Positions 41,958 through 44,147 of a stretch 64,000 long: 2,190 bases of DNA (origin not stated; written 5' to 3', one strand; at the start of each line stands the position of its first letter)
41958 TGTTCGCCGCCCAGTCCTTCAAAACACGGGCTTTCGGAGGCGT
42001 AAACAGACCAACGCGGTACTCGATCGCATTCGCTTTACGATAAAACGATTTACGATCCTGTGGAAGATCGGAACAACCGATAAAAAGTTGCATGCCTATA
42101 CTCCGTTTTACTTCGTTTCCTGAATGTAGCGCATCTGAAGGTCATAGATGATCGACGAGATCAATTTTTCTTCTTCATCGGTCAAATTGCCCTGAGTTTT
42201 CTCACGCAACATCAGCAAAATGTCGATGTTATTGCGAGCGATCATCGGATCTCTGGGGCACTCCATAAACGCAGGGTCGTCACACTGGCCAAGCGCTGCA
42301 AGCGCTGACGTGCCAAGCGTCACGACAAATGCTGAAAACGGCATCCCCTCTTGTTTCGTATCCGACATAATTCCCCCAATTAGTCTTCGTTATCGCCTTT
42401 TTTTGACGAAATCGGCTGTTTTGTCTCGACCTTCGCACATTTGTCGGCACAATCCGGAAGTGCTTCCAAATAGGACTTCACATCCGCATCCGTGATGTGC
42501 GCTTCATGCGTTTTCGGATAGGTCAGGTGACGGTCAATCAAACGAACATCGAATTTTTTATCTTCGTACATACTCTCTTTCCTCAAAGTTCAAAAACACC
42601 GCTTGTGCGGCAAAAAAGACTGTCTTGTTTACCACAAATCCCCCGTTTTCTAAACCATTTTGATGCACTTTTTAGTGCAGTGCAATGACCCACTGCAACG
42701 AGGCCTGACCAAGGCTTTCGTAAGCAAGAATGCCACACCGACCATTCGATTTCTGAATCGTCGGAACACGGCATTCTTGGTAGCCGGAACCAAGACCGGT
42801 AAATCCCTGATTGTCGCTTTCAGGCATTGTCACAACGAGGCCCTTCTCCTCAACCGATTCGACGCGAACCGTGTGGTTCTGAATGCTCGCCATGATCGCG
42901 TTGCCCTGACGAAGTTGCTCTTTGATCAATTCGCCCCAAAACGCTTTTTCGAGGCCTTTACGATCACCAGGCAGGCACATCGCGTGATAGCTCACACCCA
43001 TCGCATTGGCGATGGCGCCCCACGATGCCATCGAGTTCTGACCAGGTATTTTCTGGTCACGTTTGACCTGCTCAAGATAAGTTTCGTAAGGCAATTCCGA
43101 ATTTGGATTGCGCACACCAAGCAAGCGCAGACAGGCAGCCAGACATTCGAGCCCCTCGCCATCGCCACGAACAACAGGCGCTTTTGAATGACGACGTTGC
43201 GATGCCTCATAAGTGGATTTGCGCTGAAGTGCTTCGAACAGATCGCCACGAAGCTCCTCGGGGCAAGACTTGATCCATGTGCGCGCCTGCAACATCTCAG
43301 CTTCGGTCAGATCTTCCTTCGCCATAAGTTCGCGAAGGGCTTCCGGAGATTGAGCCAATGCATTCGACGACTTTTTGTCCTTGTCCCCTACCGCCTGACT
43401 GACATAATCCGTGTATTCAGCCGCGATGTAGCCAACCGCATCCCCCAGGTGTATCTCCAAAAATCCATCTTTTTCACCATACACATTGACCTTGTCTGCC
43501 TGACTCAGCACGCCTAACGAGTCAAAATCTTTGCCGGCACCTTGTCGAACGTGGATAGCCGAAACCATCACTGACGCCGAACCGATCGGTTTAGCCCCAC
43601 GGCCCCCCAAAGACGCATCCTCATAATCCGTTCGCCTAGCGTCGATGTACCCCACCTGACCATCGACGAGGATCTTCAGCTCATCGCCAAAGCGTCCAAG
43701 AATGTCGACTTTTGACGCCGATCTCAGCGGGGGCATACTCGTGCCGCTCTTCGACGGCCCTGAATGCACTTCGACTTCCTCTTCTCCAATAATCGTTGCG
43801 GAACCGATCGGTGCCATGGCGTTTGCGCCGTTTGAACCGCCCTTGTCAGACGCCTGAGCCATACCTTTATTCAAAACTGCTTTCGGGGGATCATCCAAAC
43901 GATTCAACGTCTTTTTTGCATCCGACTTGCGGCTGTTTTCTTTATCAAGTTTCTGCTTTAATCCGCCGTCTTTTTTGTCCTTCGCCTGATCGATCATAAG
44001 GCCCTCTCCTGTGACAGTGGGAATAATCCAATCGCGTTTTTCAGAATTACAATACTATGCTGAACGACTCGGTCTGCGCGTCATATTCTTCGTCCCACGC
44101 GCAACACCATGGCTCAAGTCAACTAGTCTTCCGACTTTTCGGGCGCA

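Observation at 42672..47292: Three-gene minus-strand cluster: calpain-like C2 protease, heptad-repeat lipoprotein, and SH3b-SH3b-C39-like cysteine peptidase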

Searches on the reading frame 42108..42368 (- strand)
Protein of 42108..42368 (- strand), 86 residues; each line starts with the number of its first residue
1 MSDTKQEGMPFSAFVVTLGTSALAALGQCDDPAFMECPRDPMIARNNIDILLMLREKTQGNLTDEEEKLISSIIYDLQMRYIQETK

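Call 32: search_protein_families(library=pfam, proteins=[window:42108-42368:-], max_evalue=0.001)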
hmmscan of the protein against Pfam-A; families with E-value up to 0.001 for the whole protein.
window:42108-42368:- (86 aa): 1 family
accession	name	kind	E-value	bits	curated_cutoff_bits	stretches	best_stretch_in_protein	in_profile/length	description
PF08899.16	DUF1844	-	4.7e-24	84.8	27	1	10-83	3-76/76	Domain of unknown function (DUF1844)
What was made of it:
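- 42108..42368 (-): DUF1844 gene, syntenic with the SH3 gene in relatives. Context only. Pfam DUF1844, E 4.7e-24 (call 32).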

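Call 97: search_protein_families(library=padloc, proteins=[window:42108-42368:-], max_evalue=0.01)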
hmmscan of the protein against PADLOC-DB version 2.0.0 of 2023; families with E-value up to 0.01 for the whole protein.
window:42108-42368:- (86 aa): 0 families

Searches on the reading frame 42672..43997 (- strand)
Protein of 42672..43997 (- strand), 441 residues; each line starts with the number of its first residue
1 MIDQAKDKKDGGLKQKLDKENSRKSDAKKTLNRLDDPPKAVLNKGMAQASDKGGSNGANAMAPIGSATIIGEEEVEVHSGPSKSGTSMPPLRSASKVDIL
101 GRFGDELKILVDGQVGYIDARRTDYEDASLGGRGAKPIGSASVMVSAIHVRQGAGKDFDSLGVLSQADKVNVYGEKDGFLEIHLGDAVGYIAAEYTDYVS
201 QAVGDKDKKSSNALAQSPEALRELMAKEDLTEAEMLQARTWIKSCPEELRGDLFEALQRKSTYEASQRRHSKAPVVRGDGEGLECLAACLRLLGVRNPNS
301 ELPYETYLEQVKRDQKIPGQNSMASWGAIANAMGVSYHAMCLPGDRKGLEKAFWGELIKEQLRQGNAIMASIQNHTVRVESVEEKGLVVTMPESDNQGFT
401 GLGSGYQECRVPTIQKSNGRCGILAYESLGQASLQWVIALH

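Call 3: search_protein_families(library=pfam, proteins=[window:42672-43997:-], max_evalue=1)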
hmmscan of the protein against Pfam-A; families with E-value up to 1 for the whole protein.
window:42672-43997:- (441 aa): 1 family
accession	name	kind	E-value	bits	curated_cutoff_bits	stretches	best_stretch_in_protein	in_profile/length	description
PF08239.17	SH3_3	-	2.7e-10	40.7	27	1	148-196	3-53/54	Bacterial SH3 domain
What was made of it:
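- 43422..43583 (-): SH3b domain 2 (residues 139-192). Pfam SH3_3, E 2.7e-10 (call 3).
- On Bacterial SH3 (SH3b, PF08239): SH3_3, E 2.7e-10, for domain 2 (call 3).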

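Call 4: search_protein_families(library=ncbifam, proteins=[window:42672-43997:-], max_evalue=1)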
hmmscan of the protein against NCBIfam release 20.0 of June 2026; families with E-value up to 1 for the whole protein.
window:42672-43997:- (441 aa): 2 families
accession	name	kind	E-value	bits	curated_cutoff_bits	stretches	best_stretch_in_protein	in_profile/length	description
NF040678.1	EntFM_CwpFM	equivalog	4.2e-07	29.3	720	1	87-210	81-203/430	enterotoxin EntFM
TIGR04211.1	SH3_and_anchor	equivalog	0.00042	20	65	1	148-240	8-104/198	TIGR04211 family SH3 domain-containing protein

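Call 6: search_solved_structures(query=window:42672-43997:-, max_evalue=1, show_alignments=2)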
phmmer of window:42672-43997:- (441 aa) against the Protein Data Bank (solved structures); distinct sequences matched with E-value up to 1: 5.
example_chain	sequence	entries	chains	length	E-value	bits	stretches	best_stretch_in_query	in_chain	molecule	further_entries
2krs_A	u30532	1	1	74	1.1e-05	28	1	145-201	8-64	Probable enterotoxin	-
2kq8_A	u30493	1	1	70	1.9e-05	27.2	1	138-197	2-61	Cell wall hydrolase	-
2kt8_A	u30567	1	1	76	0.00027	23.4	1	145-200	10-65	Probable surface protein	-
2kyb_A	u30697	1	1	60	0.0095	18.3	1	145-195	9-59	Mannosyl-glycoprotein endo-beta-N-acetylglucosaminidase domain protein, possible enterotox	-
3wp8_A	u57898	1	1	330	0.19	14.1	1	53-242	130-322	Trimeric autotransporter adhesin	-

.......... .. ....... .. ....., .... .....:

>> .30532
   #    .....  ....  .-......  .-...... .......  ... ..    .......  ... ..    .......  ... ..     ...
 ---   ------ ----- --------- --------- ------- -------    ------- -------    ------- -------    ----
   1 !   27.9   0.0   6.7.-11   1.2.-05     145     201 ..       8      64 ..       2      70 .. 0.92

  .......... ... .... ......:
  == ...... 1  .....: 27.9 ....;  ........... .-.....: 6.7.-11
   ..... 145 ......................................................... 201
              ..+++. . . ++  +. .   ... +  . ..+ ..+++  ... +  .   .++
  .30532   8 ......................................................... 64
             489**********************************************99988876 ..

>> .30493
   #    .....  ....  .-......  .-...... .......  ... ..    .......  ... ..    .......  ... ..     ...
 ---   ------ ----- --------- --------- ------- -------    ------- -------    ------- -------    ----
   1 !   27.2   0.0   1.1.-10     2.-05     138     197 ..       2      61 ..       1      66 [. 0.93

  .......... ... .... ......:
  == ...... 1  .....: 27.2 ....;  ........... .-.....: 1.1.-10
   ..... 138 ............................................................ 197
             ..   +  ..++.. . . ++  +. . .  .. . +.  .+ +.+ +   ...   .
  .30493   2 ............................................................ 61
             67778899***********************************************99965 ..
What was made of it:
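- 43422..43583 (-): PDB SH3b hits 2krs and 2kq8 (call 6).
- On Bacterial SH3 (SH3b, PF08239): PDB SH3b hits (call 6).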

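Call 16: find_homologous_proteins(query=window:42672-43997:-, max_evalue=0.001)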
Query window:42672-43997:- (441 aa): 27 proteins with E <= 0.001 among 8000 candidates.
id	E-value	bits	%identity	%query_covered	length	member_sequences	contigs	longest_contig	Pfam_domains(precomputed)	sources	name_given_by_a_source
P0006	5.4e-290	979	100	100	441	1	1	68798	PF08239.18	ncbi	-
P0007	3.1e-174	598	63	100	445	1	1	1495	PF08239.18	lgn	-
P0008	6.3e-143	495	53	100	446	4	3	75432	PF08239.18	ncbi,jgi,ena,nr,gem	ncbi:MAG: SH3 domain-containing protein [Proteobacteria bacterium]|nr:SH3 domain-containing protein 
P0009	4.1e-140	486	53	100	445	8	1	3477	PF08239.18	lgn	-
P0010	5.9e-131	456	51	100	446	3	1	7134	PF08239.18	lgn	-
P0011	6.4e-130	452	51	100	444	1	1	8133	PF08239.18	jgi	-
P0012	7.2e-128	445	51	100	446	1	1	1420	PF08239.18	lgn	-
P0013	2.5e-127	444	50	100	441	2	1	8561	PF08239.18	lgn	-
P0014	9.2e-126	438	50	100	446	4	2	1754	PF08239.18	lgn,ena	-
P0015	1.9e-121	424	47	100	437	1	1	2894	PF07653.24,PF08239.18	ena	-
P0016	2.0e-121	424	49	100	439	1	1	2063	PF08239.18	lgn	-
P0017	9.0e-120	419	49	100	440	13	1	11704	PF08239.18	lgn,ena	-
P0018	3.6e-118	413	48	100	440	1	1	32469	PF08239.18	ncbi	-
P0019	1.0e-116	409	48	100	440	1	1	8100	PF08239.18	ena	-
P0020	9.6e-116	405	47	100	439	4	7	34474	PF08239.18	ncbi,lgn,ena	-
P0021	4.2e-111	390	54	75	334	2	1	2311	PF08239.18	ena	-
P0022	1.3e-106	375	46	100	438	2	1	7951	PF08239.18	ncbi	-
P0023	2.7e-101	358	44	100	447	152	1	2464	PF08239.18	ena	-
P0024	3.7e-99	351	42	100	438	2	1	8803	PF08239.18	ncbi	-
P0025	1.2e-98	349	43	100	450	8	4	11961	PF08239.18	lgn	-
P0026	2.1e-98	348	42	100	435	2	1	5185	PF08239.18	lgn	-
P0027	2.8e-98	348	42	100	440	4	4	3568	PF08239.18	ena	-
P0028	2.3e-92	328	41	100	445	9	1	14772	PF08239.18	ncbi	-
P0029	3.2e-91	325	41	100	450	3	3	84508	PF08239.18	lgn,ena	-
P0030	8.2e-79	284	38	100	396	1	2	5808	PF08239.18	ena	-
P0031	5.0e-77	278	38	100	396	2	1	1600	PF08239.18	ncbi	-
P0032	4.1e-75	272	40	88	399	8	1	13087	PF08239.18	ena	-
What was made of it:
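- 42672..43997 (-): Separate gene, 441 aa: a disordered Lys/Asp-rich N-terminus (conserved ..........), two SH3b domains, a helical linker and a C39-like-fold domain without a conserved catalytic dyad. 27 full-length homologues (call 16).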

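Call 17: find_encoding_contigs(protein=P0008, flank=8000, max_places=2)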
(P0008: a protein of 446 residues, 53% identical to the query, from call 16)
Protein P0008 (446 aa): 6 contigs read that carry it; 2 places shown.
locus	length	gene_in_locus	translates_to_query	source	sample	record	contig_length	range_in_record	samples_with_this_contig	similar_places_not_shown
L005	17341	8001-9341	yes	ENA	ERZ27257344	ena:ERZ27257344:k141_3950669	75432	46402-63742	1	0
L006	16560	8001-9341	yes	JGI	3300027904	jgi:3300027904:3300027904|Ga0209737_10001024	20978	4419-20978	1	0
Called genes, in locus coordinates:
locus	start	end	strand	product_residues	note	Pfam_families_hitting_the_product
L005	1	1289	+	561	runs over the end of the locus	-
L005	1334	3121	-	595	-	PF00069:Pkinase, PF07714:PK_Tyr_Ser-Thr, PF01636:APH (faint)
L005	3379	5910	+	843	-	-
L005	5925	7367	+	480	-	PF13396:PLDc_N, PF13091:PLDc_2, PF00614:PLDc (weak), PF13091:PLDc_2, PF00614:PLDc (weak)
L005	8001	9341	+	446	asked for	PF08239:SH3_3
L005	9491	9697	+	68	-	-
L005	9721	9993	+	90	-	PF08899:DUF1844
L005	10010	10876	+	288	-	PF01904:DUF72 (weak)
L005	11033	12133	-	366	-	-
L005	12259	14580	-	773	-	PF01315:Ald_Xan_dh_C, PF02738:MoCoBD_1, PF20256:MoCoBD_2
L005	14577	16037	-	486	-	PF00111:Fer2 (weak), PF01799:Fer2_2, PF00941:FAD_binding_5, PF03450:CO_deh_flav_C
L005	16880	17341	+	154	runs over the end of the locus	PF01047:MarR (faint), PF13404:HTH_AsnC-type, PF13412:HTH_24, PF01037:AsnC_trans_reg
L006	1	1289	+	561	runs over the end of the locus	-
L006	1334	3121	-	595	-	PF00069:Pkinase, PF07714:PK_Tyr_Ser-Thr, PF01636:APH (faint)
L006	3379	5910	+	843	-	-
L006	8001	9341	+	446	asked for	PF08239:SH3_3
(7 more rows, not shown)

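Call 18: find_encoding_contigs(protein=P0029, flank=8000, max_places=2)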
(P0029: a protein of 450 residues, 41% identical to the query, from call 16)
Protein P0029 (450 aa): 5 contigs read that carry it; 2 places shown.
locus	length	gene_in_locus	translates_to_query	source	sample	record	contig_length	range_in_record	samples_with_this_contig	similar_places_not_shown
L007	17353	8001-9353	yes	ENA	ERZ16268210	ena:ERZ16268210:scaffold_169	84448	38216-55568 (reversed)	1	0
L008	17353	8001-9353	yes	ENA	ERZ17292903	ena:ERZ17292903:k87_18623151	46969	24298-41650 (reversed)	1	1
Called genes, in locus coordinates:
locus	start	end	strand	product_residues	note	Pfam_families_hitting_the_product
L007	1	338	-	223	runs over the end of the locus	PF00297:Ribosomal_L3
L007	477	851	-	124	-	PF00313:CSD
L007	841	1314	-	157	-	PF01668:SmpB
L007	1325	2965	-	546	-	PF00009:GTP_EFTU, PF01926:MMR_HSR1, PF02421:FeoB_N, PF00009:GTP_EFTU, PF01926:MMR_HSR1, PF02421:FeoB_N, PF04548:AIG1 (weak), PF14714:KH_dom-like, +4 more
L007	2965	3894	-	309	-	PF00009:GTP_EFTU, PF00350:Dynamin_N (faint), PF01926:MMR_HSR1, PF02421:FeoB_N, PF03193:RsgA_GTPase (faint), PF04548:AIG1 (weak), PF13401:AAA_22 (faint), PF07650:KH_2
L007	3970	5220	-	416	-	PF06689:zf-C4_ClpX, PF00493:MCM (weak), PF07724:AAA_2, PF07728:AAA_5 (weak), PF00004:AAA, PF10431:ClpB_D2-small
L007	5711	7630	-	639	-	PF00012:HSP70, PF06723:MreB_Mbl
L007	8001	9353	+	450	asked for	PF08239:SH3_3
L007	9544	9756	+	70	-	-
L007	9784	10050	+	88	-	PF08899:DUF1844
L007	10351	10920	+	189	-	-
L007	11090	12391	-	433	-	PF01613:Flavin_Reduct, PF23458:DUF7130 (faint), PF21349:RUBY_RBDX (weak), PF00210:Ferritin (faint), PF02915:Rubrerythrin, PF21349:RUBY_RBDX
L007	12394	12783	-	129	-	PF01475:FUR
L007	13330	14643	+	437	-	-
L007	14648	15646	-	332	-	PF01368:DHH, PF02272:DHHA1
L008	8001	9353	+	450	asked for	PF08239:SH3_3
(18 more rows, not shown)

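Call 19: find_encoding_contigs(protein=P0020, flank=8000, max_places=2)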
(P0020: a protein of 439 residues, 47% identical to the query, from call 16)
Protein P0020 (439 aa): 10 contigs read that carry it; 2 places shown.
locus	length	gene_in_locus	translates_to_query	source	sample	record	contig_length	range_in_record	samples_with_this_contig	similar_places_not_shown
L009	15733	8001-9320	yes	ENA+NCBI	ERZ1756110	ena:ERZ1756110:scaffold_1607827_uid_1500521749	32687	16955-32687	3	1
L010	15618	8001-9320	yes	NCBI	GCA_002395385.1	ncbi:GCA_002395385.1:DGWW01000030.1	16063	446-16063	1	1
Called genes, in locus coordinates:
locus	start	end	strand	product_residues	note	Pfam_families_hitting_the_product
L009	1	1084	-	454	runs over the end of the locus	PF19425:Csd3_N2 (weak), PF01551:Peptidase_M23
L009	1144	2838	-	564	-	PF02463:SMC_N, PF13175:AAA_15 (weak), PF13476:AAA_23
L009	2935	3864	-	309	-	PF01048:PNP_UDP_1 (weak)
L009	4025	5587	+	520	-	-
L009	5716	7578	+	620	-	-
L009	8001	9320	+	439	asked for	PF08239:SH3_3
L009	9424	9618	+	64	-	-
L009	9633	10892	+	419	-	PF05697:Trigger_N, PF05698:Trigger_C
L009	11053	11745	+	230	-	PF00574:CLP_protease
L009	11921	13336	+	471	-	PF06689:zf-C4_ClpX, PF00493:MCM (weak), PF01078:Mg_chelatase (faint), PF13401:AAA_22 (faint), PF00004:AAA, PF07724:AAA_2, PF07728:AAA_5 (weak), PF10431:ClpB_D2-small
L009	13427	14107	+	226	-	PF00696:AA_kinase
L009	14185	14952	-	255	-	-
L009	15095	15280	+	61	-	-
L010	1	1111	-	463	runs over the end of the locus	PF19425:Csd3_N2 (weak), PF01551:Peptidase_M23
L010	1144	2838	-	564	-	PF02463:SMC_N, PF13175:AAA_15 (weak), PF13476:AAA_23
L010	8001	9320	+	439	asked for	PF08239:SH3_3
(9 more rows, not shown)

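Call 33: predict_structure(alignment_id=A2)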
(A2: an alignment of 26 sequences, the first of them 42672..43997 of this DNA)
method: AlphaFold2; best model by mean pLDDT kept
length: 441 residues; sequences in the alignment: 26
mean_pLDDT: 76.1   pTM: 0.41
mean pLDDT of the five models: 76.1, 75.4, 74.5, 73.6, 73.4
residues with pLDDT >= 90: 110; 70-90: 213; 50-70: 39; < 50: 79
segments of 3 or more residues with pLDDT < 50: 1-8, 21-59, 127-134, 203-206, 263-276, 395-397
pLDDT, mean of each block of 10 residues (from residue 1): 46 51 46 36 29 38 80 83 84 87 86 87 64 60 88 86 89 89 86 83 52 81 84 85 87 81 46 48 89 90 91 85 88 94 87 92 94 91 91 63 79 77 87 89 92
secondary structure, 60 per line:
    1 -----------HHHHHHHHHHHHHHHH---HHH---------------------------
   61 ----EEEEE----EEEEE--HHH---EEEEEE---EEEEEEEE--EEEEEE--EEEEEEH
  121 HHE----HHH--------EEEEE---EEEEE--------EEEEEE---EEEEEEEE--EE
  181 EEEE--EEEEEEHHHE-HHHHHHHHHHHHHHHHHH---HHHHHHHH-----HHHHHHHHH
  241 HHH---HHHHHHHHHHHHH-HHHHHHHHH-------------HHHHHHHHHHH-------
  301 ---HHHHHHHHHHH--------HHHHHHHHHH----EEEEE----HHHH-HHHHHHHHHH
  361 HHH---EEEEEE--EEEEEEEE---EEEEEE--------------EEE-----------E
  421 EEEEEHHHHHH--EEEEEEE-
elements in order: H12-27 E65-69 E74-78 E87-92 E96-103 E106-111 E114-119 E139-143 E147-151 E160-165 E169-176 E179-184 E187-192 H198-215 H219-226 H232-243 H247-259 H261-269 H283-293 H304-314 H323-332 E337-341 H346-349 H351-363 E367-372 E375-382 E386-391 E406-408 E420-425 H426-431 E434-440
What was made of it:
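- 42672..43997 (-): AF2 model pLDDT 76 (call 33).
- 43641..43805 (-): SH3b domain 1 (residues 65-119). Strand pattern in the model (call 33).
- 43422..43583 (-): Model (call 33).
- Checked: The SH3 protein has pLDDT below 50 for residues 1-8 and 21-59 (call 33). The model shows two (call 33).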

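Call 97: search_protein_families(library=padloc, proteins=[window:42672-43997:-], max_evalue=0.01)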
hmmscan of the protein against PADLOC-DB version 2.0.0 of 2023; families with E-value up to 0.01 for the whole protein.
window:42672-43997:- (441 aa): 0 families
